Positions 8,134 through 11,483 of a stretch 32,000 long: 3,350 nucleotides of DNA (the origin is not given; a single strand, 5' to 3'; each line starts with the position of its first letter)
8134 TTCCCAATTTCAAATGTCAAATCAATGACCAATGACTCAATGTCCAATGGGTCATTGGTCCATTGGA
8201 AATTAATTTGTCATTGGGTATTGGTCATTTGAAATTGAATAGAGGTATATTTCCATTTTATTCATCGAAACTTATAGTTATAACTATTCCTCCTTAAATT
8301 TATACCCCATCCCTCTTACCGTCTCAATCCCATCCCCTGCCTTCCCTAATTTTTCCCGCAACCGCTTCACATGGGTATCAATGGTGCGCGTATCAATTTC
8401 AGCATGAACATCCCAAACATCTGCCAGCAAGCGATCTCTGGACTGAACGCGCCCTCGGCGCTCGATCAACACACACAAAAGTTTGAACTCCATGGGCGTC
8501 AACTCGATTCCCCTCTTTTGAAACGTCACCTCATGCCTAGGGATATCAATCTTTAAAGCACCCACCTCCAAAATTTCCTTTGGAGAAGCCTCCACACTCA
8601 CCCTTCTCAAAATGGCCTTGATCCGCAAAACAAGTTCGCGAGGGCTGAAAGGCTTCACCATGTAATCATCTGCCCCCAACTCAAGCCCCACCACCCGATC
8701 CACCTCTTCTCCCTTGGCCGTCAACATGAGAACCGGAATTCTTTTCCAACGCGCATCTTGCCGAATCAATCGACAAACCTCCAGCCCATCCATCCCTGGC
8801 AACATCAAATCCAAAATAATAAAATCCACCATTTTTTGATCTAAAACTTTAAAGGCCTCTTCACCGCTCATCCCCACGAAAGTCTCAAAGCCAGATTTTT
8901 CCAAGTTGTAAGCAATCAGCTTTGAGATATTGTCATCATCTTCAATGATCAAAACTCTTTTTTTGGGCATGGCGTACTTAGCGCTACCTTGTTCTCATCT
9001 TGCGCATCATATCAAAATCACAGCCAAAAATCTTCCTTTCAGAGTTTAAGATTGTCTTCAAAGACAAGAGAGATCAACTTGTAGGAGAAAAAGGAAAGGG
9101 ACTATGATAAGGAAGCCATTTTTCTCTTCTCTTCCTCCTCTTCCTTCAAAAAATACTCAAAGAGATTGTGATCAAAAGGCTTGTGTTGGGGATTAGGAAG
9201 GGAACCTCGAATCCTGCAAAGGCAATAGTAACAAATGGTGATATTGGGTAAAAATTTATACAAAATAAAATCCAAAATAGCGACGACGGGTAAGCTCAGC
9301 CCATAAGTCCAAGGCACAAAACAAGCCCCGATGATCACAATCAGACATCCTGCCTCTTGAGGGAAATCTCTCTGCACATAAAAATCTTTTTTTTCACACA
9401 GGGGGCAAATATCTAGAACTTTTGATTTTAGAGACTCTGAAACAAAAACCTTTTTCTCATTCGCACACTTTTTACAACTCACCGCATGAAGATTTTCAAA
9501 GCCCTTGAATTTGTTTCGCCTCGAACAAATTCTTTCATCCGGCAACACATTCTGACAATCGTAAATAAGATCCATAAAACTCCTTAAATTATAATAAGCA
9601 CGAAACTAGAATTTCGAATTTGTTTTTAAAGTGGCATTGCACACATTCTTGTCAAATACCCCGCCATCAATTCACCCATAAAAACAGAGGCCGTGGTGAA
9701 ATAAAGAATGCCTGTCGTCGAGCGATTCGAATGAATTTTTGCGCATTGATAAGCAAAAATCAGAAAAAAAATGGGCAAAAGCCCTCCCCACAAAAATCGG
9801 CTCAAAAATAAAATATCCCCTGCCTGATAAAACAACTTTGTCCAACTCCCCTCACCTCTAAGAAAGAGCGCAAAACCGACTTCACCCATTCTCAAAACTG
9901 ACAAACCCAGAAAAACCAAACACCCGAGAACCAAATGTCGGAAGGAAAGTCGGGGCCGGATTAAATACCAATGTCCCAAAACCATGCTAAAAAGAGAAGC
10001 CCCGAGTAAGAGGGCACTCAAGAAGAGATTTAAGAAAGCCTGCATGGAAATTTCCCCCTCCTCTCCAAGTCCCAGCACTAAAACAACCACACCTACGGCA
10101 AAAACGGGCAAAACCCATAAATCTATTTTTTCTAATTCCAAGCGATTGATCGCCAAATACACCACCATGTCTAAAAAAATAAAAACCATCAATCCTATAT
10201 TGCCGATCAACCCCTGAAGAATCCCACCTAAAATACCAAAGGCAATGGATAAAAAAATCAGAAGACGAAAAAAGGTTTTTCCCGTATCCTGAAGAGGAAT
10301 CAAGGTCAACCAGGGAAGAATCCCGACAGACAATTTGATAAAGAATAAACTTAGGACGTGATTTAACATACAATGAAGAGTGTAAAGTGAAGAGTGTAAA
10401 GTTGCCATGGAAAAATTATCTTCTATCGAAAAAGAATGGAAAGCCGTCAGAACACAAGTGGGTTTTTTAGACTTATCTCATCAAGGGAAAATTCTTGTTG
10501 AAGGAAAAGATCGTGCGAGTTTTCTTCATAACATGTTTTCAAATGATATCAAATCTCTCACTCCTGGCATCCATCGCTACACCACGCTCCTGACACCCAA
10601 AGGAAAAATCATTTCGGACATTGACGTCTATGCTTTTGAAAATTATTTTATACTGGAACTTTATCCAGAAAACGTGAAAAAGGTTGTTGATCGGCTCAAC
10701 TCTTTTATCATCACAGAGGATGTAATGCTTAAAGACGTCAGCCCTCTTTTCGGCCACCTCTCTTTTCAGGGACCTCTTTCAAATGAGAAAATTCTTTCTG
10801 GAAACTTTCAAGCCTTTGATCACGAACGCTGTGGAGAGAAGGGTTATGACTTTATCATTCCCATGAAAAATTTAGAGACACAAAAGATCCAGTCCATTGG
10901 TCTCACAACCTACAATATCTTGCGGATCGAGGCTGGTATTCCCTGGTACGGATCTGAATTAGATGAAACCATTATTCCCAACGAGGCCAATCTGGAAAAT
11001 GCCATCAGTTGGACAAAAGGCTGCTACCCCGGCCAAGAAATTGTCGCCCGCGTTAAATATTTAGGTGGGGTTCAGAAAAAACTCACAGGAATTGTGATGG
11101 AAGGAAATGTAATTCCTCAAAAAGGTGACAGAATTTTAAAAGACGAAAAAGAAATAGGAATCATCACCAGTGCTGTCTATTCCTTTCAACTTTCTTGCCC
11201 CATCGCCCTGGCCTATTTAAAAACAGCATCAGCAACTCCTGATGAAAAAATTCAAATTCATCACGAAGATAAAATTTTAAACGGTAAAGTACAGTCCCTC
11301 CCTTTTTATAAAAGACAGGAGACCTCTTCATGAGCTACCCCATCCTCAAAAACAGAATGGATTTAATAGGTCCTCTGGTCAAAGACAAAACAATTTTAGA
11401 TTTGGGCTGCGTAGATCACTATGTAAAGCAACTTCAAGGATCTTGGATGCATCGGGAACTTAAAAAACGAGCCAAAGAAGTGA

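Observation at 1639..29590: Intergenic spacers throughout the window are built from 7-nt-period tandem repeats, most folded into long hairpins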

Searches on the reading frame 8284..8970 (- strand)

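Call 9: search_protein_families(library=ncbifam, proteins=[window:8284-8970:-], max_evalue=0.00001)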
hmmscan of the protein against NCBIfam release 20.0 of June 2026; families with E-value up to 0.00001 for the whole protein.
window:8284-8970:- (228 aa): 91 families (the best 25 are shown)
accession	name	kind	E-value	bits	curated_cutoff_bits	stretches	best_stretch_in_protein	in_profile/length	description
TIGR02154.1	PhoB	equivalog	2.9e-75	252.5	296.2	1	4-225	3-225/226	phosphate regulon transcriptional regulator PhoB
NF008296.0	PRK11083.1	equivalog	3.8e-68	229.3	273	1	2-226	2-226/228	two-component system response regulator CreB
NF040689.1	MtrAB_MtrA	equivalog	2.1e-66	223.4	300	1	6-224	1-217/219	MtrAB system response regulator MtrA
NF007982.1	PRK10710.1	equivalog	2.1e-62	210.8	380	1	3-226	7-228/235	envelope stress response regulator BaeR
NF045944.1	ResRegRpaBCyano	equivalog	3e-62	210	330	1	7-226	1-228/229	response regulator transcription factor RpaB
NF053854.1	RespRegPhoBBctds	equivalog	3.5e-61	206.4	270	1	6-226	1-225/225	two-component system response regulator PhoB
NF041733.1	resp_reg_CseB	equivalog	4.3e-60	202.9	350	1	5-226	2-227/228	two-component system response regulator CseB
NF007546.0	PRK10161.1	equivalog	3.5e-57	193.6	471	1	4-226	3-226/229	phosphate response regulator transcription factor PhoB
NF033117.2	vanR_ACDEGLN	exception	2.4e-56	190.9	350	1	6-225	1-225/226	VanR-ABDEGLN family response regulator transcription factor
NF040534.1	resp_reg_YycF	equivalog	6e-56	189.3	340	1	4-227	1-229/231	response regulator YycF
TIGR01387.1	cztR_silR_copR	subfamily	1.4e-53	181.8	279.2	1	6-225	1-218/218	heavy metal response regulator transcription factor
NF007005.1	PRK09468.1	equivalog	1.5e-50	171.9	331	1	3-225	3-231/237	osmolarity response regulator transcription factor OmpR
NF008199.0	PRK10955.1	equivalog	3e-50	171.3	341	1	4-224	2-227/232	envelope stress response regulator transcription factor CpxR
NF041209.1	resp_regPieR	equivalog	2.9e-49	167.8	450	1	5-227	2-229/231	two component system response regulator PieR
NF041734.1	resp_reg_RppA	equivalog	6.4e-49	166.4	250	1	5-226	2-228/229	two-component system response regulator RppA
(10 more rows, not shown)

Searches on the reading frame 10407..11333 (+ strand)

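Call 10: search_protein_families(library=ncbifam, proteins=[window:10407-11333:+], max_evalue=0.00001)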
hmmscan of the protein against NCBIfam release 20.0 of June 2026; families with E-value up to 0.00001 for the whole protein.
window:10407-11333:+ (308 aa): 8 families
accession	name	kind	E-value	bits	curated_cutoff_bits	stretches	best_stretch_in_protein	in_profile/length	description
NF001567.0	PRK00389.1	subfamily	1.4e-52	178.9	300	2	151-305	200-357/359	glycine cleavage system aminomethyltransferase GcvT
TIGR00528.1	gcvT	equivalog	2.1e-39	135.5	235.85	2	156-303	212-362/362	glycine cleavage system aminomethyltransferase GcvT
NF010093.0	PRK13579.1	equivalog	1.3e-35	122.9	459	2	154-303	214-366/371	glycine cleavage system aminomethyltransferase GcvT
TIGR01372.1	soxA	subfamily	8e-31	106.7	1164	2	5-127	644-771/996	sarcosine oxidase subunit alpha family protein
NF053776.1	TmaoDeMthMsil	equivalog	1.9e-26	92.8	1100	1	137-305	590-758/763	trimethylamine N-oxide demethylase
TIGR03317.2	CAF17_like_YgfZ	equivalog_domain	2.2e-25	89.2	49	1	170-274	2-112/113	CAF17-like 4Fe-4S cluster assembly/insertion protein YgfZ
NF009133.0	PRK12486.1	equivalog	6.4e-19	68.1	410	1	170-299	236-367/369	dimethylsulfoniopropionate demethylase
NF007110.0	PRK09559.1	equivalog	1.4e-16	60.4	219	1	169-243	189-265/327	tRNA-modifying protein YgfZ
